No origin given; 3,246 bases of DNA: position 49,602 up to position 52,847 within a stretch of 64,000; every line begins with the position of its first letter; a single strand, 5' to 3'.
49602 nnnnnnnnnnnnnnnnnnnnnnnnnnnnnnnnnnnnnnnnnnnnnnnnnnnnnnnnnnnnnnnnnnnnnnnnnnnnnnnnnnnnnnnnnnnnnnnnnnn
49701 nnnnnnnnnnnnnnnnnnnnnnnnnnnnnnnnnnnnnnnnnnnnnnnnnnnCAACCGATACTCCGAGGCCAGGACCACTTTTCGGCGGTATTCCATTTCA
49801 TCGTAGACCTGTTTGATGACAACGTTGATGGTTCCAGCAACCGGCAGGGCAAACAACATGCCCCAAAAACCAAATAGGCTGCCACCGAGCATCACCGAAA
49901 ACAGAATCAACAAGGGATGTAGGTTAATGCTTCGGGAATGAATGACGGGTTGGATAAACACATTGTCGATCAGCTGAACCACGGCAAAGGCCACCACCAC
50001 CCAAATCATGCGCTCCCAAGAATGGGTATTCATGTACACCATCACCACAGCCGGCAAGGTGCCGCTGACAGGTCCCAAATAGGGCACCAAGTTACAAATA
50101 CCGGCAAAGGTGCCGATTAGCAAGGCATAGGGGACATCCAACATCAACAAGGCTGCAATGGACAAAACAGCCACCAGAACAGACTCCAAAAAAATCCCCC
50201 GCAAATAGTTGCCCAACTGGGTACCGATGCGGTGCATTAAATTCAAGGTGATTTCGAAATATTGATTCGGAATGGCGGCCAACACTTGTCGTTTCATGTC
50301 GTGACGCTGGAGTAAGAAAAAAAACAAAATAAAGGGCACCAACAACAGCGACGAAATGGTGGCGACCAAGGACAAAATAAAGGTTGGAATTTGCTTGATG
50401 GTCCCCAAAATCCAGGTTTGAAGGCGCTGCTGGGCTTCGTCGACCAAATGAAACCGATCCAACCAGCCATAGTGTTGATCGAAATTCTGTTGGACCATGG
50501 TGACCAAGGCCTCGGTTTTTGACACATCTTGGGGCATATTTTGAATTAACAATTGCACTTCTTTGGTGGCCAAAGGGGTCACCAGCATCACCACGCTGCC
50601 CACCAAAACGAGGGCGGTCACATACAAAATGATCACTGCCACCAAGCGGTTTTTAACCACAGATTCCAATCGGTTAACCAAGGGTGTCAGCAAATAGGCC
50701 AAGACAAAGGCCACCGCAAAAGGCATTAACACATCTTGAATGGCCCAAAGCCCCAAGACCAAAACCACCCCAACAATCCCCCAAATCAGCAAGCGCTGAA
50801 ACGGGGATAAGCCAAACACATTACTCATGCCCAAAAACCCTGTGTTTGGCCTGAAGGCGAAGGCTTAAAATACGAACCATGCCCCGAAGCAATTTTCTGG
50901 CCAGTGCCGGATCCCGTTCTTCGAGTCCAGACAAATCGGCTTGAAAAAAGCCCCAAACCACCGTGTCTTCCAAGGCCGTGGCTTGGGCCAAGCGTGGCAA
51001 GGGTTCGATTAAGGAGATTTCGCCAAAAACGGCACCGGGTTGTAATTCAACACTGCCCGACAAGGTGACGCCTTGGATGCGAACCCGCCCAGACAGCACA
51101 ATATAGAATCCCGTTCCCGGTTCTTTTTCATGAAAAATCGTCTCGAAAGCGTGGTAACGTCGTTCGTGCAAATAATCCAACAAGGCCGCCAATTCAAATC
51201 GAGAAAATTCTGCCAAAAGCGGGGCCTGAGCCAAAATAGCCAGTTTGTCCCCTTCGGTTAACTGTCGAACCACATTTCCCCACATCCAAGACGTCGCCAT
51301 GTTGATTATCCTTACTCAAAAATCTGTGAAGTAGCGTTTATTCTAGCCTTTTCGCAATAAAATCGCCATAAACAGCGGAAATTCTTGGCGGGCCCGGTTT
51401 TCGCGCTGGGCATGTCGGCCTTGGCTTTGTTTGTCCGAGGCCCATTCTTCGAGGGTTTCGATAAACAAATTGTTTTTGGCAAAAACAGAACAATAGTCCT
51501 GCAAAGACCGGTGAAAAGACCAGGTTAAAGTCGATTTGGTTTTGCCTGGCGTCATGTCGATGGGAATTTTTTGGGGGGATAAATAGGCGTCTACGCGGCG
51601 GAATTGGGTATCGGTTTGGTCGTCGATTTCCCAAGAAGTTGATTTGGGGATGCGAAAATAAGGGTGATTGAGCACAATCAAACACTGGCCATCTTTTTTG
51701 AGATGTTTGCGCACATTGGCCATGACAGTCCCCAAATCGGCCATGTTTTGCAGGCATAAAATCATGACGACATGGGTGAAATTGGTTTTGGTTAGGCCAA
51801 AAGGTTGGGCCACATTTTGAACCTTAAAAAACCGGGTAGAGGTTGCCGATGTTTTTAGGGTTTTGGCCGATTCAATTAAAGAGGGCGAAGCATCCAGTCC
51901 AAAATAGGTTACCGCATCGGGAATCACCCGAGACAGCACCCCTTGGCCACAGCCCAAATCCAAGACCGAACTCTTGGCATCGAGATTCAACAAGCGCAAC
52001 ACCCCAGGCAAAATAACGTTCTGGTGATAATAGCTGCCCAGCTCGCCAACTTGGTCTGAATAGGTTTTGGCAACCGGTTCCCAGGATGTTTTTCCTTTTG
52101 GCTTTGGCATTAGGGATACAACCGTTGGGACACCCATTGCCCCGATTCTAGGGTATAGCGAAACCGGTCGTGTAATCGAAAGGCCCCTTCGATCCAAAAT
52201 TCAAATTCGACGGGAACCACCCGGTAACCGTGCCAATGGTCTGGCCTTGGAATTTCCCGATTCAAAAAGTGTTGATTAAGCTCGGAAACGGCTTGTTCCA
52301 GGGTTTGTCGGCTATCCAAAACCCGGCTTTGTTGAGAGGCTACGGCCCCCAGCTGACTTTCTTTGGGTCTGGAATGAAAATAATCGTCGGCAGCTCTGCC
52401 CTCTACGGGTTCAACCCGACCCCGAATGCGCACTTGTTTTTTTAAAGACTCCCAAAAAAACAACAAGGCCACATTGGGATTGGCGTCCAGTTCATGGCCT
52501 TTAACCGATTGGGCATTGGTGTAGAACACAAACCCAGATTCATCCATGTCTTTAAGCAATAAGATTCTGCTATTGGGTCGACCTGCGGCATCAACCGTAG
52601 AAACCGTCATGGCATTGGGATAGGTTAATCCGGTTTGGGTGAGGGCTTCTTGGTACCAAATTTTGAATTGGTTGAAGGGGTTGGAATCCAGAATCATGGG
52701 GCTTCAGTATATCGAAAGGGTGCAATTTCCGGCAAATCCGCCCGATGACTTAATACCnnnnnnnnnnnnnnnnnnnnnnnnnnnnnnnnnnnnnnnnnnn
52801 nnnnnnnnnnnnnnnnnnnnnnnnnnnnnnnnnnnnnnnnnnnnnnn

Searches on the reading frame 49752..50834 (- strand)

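Call 21: search_protein_families(library=pfam, proteins=[window:49752-50834:-], max_evalue=0.001)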
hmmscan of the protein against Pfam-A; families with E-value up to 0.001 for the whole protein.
window:49752-50834:- (361 aa): 1 family
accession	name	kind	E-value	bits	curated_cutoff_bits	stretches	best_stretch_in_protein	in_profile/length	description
PF01594.21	AI-2E_transport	-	1.5e-63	215.4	34.3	1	20-342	6-325/327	AI-2E family transporter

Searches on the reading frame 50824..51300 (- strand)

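Call 21: search_protein_families(library=pfam, proteins=[window:50824-51300:-], max_evalue=0.001)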
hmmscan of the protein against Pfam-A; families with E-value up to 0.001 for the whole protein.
window:50824-51300:- (159 aa): 1 family
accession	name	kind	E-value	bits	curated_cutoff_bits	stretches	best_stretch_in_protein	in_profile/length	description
PF00027.35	cNMP_binding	-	3.3e-19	69.1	27.5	1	47-126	2-85/89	Cyclic nucleotide-binding domain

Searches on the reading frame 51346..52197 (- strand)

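Call 21: search_protein_families(library=pfam, proteins=[window:51346-52197:-], max_evalue=0.001)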
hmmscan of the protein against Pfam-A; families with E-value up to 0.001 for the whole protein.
window:51346-52197:- (284 aa): 6 families
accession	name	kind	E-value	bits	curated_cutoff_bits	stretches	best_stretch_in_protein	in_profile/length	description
PF08242.18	Methyltransf_12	-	5.9e-12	46.6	30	1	79-171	1-97/98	Methyltransferase domain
PF13489.12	Methyltransf_23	-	9.2e-12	45.4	27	1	60-176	7-118/164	Methyltransferase domain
PF08241.18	Methyltransf_11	-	1.4e-10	42.1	21.2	1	79-174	1-95/95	Methyltransferase domain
PF13847.12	Methyltransf_31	-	2e-10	41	27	1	73-174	2-109/145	Methyltransferase domain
PF13649.12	Methyltransf_25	-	3.3e-10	41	27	1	78-170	1-97/97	Methyltransferase domain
PF05175.20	MTS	-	2.8e-05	24.3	23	1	69-178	26-142/170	Methyltransferase small domain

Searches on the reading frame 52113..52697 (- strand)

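Call 21: search_protein_families(library=pfam, proteins=[window:52113-52697:-], max_evalue=0.001)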
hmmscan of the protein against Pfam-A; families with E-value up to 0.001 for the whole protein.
window:52113-52697:- (195 aa): 3 families
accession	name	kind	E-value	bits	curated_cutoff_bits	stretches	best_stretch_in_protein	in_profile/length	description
PF01243.27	PNPOx_N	-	4.3e-29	101.8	28.1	1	21-143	6-119/120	Pyridoxamine 5'-phosphate oxidase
PF10590.14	PNP_phzG_C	-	1.4e-16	60.6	27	1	155-195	1-42/42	Pyridoxine 5'-phosphate oxidase C-terminal dimerisation region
PF12766.13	Pyridox_oxase_2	-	2.4e-07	31.7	26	1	18-96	11-97/100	Pyridoxamine 5'-phosphate oxidase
